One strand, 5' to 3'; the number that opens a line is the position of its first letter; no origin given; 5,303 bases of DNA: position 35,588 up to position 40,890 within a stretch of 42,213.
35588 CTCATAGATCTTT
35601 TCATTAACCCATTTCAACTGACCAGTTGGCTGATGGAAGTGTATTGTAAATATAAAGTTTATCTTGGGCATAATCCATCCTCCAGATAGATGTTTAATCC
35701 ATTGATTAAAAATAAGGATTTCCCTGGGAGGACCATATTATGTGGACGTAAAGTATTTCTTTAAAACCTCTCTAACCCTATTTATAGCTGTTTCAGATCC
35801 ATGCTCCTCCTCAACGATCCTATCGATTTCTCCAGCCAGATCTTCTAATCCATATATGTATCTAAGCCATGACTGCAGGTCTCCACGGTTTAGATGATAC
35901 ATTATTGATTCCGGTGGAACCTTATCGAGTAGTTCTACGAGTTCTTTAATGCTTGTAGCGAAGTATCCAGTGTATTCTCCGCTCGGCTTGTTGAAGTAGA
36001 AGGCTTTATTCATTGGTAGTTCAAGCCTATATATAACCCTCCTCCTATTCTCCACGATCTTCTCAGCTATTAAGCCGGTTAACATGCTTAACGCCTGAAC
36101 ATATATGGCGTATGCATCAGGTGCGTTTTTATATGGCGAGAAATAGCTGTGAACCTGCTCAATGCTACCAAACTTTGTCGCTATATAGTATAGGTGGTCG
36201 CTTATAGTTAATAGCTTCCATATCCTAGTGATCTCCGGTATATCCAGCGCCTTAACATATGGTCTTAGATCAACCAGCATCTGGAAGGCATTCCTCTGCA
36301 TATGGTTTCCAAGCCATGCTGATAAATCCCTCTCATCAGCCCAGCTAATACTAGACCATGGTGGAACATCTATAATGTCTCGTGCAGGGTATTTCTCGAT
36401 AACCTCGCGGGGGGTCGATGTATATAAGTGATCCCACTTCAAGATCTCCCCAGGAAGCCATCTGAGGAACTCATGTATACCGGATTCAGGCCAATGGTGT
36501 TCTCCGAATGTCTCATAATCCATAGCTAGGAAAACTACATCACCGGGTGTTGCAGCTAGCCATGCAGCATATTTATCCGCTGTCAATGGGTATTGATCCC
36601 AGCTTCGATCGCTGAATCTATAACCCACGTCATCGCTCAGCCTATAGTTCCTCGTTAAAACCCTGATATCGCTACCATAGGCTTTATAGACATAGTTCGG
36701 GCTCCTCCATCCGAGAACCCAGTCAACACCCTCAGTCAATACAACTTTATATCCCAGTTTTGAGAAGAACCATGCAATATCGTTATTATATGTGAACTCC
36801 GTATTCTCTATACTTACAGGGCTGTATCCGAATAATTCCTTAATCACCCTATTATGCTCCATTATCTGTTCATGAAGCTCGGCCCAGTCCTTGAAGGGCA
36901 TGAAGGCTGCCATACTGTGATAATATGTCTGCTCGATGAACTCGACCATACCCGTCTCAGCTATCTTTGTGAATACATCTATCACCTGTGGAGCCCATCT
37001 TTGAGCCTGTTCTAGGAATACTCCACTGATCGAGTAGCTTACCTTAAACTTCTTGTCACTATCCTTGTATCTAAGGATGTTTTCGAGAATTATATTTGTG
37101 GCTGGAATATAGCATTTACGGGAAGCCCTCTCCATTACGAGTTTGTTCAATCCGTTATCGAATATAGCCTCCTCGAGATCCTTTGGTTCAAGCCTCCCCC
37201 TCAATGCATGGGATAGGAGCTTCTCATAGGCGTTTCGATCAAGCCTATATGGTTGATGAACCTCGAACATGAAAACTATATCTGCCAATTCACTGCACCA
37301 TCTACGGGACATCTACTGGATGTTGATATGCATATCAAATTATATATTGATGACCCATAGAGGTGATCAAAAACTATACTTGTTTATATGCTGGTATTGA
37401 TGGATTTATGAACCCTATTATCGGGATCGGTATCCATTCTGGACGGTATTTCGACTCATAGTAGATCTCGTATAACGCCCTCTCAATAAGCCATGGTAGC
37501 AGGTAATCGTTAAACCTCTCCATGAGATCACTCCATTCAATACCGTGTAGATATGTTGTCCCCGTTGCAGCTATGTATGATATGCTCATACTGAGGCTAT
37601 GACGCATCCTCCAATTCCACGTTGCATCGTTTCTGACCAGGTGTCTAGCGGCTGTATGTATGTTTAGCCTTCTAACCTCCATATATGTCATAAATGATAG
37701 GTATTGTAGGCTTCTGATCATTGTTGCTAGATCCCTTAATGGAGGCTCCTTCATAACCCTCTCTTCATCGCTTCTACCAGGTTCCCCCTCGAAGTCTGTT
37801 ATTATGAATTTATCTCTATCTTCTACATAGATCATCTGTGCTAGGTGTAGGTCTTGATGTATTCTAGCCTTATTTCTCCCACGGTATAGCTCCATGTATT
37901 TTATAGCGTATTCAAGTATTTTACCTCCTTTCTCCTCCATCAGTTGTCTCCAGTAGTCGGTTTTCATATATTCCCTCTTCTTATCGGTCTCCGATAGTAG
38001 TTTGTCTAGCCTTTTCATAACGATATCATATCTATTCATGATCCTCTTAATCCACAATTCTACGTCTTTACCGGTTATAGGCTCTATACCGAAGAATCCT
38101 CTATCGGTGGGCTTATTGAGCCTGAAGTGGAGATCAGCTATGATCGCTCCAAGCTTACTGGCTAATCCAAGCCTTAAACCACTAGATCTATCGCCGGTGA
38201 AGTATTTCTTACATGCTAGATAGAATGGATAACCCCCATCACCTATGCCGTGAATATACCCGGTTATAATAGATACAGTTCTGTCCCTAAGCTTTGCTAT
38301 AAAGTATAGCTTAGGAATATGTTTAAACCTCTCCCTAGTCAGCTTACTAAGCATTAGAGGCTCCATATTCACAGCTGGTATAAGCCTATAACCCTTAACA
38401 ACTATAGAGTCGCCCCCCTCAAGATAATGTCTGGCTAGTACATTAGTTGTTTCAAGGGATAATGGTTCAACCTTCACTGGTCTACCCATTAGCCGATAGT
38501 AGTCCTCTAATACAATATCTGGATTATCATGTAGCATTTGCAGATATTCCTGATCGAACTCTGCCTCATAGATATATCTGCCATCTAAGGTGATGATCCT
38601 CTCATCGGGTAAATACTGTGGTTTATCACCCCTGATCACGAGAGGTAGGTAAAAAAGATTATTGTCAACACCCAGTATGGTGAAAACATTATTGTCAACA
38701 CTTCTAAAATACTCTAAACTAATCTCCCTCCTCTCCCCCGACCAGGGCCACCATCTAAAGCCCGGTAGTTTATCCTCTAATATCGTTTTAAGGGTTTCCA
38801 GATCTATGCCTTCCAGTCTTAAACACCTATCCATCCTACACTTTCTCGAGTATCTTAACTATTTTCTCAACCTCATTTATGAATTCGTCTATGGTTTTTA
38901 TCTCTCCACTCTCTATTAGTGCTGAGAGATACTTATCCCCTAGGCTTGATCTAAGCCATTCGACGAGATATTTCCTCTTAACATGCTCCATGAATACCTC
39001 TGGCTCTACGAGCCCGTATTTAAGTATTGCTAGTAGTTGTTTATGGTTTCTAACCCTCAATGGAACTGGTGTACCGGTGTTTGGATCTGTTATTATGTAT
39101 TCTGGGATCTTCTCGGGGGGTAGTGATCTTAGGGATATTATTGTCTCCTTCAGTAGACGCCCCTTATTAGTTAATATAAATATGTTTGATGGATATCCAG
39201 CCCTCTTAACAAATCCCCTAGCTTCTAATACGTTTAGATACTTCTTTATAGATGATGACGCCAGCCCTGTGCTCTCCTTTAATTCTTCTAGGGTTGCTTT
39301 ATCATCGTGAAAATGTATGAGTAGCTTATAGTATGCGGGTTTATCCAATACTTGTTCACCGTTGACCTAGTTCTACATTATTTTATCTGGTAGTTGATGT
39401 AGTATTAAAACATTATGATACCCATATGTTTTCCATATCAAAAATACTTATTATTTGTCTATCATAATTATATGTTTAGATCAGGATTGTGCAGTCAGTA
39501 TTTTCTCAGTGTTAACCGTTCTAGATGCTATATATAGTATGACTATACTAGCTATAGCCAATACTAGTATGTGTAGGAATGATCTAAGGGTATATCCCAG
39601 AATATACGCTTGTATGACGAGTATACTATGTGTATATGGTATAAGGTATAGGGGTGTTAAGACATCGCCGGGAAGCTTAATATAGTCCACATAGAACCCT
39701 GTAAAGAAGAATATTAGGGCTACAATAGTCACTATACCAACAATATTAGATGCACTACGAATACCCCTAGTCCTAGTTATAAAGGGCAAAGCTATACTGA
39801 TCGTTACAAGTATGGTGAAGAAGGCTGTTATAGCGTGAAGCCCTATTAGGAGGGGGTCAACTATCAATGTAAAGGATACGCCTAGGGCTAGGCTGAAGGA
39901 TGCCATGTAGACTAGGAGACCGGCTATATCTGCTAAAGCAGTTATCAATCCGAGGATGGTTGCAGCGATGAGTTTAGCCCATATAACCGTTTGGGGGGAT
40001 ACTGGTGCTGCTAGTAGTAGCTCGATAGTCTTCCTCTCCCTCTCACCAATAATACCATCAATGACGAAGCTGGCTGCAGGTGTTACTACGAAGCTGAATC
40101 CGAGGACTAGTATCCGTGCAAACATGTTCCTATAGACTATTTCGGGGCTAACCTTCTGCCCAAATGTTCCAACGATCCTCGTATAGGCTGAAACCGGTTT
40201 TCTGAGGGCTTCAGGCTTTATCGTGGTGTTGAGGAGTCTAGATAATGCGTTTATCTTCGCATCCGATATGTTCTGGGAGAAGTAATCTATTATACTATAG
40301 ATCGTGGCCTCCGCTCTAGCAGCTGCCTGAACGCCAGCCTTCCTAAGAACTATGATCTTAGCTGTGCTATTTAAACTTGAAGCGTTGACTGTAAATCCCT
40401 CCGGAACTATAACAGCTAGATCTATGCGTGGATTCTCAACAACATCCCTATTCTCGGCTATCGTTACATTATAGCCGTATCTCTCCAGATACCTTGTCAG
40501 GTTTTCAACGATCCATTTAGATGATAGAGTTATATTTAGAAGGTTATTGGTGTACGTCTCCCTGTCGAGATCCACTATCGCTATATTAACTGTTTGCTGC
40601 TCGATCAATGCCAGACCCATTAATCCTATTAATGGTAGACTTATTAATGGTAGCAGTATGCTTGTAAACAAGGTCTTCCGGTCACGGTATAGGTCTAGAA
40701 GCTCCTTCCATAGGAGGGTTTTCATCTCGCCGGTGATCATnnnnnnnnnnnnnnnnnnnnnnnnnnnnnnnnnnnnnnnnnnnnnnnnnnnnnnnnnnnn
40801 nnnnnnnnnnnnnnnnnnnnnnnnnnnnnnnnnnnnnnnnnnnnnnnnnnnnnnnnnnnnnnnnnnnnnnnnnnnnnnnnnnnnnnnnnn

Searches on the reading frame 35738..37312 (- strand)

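Call 7: search_protein_families(library=pfam, proteins=[window:35738-37312:-], max_evalue=0.01)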
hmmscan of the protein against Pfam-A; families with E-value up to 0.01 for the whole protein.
window:35738-37312:- (524 aa): 3 families
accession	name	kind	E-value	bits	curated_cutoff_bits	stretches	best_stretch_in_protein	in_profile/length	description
PF03065.20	Glyco_hydro_57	-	3.4e-82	276.5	21.2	1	13-317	1-291/291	Glycosyl hydrolase family 57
PF19027.5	DUF5752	-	5.4e-05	23.1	23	1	446-480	14-48/208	Family of unknown function (DUF5752)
PF01522.26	Polysacc_deac_1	-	0.0083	16.5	23.1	0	106-191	43-124/124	Polysaccharide deacetylase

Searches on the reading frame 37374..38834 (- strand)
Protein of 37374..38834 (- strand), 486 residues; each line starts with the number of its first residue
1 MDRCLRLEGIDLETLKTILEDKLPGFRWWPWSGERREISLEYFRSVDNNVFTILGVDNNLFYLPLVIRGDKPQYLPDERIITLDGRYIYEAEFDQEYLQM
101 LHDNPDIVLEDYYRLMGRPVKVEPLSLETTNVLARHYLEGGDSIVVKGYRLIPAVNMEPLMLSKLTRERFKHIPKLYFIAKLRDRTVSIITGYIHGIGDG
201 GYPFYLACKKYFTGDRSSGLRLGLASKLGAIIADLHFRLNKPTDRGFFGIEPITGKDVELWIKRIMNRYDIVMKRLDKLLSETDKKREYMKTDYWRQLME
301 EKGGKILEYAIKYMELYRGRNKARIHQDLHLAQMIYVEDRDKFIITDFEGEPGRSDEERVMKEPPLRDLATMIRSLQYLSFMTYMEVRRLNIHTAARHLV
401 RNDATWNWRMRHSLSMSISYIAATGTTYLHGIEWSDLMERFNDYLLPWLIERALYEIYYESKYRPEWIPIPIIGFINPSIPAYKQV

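Call 7: search_protein_families(library=pfam, proteins=[window:37374-38834:-], max_evalue=0.01)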
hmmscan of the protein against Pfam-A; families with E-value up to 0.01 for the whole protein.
window:37374-38834:- (486 aa): 0 families

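Call 8: search_protein_families(library=ncbifam, proteins=[window:37374-38834:-], max_evalue=0.01)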
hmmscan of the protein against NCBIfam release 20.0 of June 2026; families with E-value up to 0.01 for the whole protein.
window:37374-38834:- (486 aa): 3 families
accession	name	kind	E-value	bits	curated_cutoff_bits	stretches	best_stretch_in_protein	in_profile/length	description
TIGR02457.1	TreS_Cterm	hypoth_equivalog_domain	1.6e-36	126.1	375.05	1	121-475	170-525/529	putative maltokinase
NF011293.0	PRK14705.1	equivalog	5.5e-13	47.4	2376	1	322-472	331-463/1224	1,4-alpha-glucan branching enzyme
NF041273.1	GlcN_kinase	equivalog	2.3e-11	43.6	550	1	158-396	109-323/391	glucosamine kinase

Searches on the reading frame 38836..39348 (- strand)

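Call 7: search_protein_families(library=pfam, proteins=[window:38836-39348:-], max_evalue=0.01)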
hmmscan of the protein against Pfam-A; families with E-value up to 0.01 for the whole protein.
window:38836-39348:- (170 aa): 7 families
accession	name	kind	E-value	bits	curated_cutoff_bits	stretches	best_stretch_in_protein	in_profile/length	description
PF14947.12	HTH_45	-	9.6e-06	26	25.5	1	26-74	28-73/77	Winged helix-turn-helix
PF09339.16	HTH_IclR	-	8.9e-05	22.6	22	1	15-49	16-50/52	IclR helix-turn-helix domain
PF01978.25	TrmB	-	0.00025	21.3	25.6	1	5-50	13-55/68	Sugar-specific transcriptional regulator TrmB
PF13601.12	HTH_34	-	0.00077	20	27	1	14-64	11-66/80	Winged helix DNA-binding domain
PF25213.1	HVO_A0261_N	-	0.00091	19.5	35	1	9-73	16-77/86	HVO_A0261 N-terminal domain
PF05584.17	Sulfolobus_pRN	-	0.0013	19.2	20.8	1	8-49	9-50/72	Sulfolobus plasmid regulatory protein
PF12802.13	MarR_2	-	0.002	18.7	27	1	11-49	14-52/61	MarR family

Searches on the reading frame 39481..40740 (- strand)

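Call 7: search_protein_families(library=pfam, proteins=[window:39481-40740:-], max_evalue=0.01)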
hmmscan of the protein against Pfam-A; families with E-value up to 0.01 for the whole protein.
window:39481-40740:- (419 aa): 4 families
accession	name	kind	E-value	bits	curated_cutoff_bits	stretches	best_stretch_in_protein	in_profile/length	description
PF12698.13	ABC2_membrane_3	-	9.3e-25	87.9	31.6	1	21-405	1-345/347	ABC-2 family transporter protein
PF12679.13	ABC2_membrane_2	-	3.9e-15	56.3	27.2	1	8-404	2-273/283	ABC-2 family transporter protein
PF01061.29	ABC2_membrane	-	2.3e-09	37.5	26.9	1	178-373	14-203/211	ABC-2 type transporter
PF12730.13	ABC2_membrane_4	-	0.0084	16.5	27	1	204-320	43-160/179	ABC-2 family transporter protein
